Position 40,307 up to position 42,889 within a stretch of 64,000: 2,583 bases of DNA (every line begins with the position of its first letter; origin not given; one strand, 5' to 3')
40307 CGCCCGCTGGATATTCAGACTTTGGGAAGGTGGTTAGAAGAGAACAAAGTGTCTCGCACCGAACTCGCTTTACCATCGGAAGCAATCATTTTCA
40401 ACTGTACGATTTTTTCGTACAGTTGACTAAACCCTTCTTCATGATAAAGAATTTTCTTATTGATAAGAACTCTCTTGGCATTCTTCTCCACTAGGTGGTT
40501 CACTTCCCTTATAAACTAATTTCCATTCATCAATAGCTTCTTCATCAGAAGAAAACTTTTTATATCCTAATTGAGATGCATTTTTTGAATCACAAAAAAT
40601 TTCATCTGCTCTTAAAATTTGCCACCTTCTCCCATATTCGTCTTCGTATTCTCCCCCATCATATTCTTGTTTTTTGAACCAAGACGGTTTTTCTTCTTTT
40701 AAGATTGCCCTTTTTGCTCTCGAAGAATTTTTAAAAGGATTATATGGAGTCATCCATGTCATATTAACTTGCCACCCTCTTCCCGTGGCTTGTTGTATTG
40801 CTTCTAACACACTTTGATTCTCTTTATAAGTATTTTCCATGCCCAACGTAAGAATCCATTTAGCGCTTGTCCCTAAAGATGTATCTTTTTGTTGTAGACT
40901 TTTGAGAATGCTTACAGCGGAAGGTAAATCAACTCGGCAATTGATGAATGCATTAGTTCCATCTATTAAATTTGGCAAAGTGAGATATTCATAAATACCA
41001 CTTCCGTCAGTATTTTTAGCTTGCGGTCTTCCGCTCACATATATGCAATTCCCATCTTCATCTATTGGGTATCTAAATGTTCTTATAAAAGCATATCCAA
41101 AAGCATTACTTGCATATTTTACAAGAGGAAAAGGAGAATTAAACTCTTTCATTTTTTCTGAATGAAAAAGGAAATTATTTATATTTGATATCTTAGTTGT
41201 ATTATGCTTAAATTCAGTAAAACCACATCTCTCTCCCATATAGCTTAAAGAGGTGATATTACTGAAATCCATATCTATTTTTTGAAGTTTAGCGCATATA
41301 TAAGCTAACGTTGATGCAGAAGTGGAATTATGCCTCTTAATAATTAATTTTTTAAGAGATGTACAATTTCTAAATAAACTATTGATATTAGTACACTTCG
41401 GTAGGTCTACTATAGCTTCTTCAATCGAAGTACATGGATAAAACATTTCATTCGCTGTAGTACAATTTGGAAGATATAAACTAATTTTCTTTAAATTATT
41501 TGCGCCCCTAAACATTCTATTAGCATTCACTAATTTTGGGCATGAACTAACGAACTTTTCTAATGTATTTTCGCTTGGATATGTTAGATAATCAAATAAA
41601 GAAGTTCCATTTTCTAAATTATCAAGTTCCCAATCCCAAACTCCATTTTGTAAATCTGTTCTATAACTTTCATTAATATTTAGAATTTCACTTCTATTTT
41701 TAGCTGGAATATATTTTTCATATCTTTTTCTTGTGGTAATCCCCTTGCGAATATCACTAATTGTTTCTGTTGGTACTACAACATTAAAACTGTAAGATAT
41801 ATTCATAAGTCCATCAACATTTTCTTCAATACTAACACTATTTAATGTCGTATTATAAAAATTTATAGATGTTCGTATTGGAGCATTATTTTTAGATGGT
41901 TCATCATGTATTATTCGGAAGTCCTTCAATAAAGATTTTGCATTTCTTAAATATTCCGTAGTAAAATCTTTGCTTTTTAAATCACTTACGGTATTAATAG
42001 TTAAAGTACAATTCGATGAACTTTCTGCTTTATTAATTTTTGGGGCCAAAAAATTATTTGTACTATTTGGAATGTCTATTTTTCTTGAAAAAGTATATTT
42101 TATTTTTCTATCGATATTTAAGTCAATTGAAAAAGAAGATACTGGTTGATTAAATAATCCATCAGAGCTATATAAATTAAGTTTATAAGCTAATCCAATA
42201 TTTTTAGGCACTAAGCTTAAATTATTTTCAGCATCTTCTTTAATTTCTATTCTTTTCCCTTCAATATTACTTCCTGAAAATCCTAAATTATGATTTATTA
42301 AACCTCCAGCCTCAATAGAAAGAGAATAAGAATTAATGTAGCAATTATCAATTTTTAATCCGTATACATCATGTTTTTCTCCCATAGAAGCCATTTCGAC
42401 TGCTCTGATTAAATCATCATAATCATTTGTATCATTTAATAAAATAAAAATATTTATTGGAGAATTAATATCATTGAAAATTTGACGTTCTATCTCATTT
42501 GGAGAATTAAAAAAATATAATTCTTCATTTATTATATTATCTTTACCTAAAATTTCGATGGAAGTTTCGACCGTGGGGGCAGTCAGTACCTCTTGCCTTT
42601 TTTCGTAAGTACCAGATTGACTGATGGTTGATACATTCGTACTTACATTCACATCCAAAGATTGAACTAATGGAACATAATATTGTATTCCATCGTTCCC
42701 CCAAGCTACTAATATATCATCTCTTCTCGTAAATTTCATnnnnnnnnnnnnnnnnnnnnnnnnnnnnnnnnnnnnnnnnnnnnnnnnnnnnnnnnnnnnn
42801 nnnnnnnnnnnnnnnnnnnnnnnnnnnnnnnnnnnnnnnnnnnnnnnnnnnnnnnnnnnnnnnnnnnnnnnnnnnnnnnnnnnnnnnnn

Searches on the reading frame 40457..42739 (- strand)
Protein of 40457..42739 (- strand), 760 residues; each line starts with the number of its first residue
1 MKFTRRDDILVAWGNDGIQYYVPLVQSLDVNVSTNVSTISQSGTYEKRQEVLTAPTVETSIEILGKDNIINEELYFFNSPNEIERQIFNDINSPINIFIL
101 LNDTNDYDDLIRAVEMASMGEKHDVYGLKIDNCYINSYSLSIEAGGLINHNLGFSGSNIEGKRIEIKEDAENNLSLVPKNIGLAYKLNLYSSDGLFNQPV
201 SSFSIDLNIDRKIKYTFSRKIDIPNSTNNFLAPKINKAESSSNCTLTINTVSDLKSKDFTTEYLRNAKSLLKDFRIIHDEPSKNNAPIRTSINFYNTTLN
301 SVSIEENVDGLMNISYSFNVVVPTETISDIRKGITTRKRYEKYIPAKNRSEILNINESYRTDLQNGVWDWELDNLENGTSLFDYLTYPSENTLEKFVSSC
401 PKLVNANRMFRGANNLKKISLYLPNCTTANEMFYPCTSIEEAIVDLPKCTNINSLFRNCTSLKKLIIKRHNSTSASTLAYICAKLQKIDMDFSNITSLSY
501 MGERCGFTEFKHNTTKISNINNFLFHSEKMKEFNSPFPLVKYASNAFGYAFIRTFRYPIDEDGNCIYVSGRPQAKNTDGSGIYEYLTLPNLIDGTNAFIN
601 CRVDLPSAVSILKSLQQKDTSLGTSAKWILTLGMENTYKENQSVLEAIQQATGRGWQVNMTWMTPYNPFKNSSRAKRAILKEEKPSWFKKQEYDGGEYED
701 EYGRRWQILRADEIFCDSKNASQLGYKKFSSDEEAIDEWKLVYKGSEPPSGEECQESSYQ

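Call 56: search_protein_families(library=phrogs, proteins=[window:40457-42739:-], max_evalue=0.00001)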
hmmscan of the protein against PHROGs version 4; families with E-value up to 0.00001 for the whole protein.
window:40457-42739:- (760 aa): 0 families

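Call 65: search_protein_families(library=pfam, proteins=[window:40457-42739:-], max_evalue=0.0001)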
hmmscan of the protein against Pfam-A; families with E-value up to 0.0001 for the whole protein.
window:40457-42739:- (760 aa): 1 family
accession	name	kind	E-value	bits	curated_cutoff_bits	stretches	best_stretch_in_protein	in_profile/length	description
PF03382.20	DUF285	-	4.3e-05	23.7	25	0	429-523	3-103/120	Mycoplasma protein of unknown function, DUF285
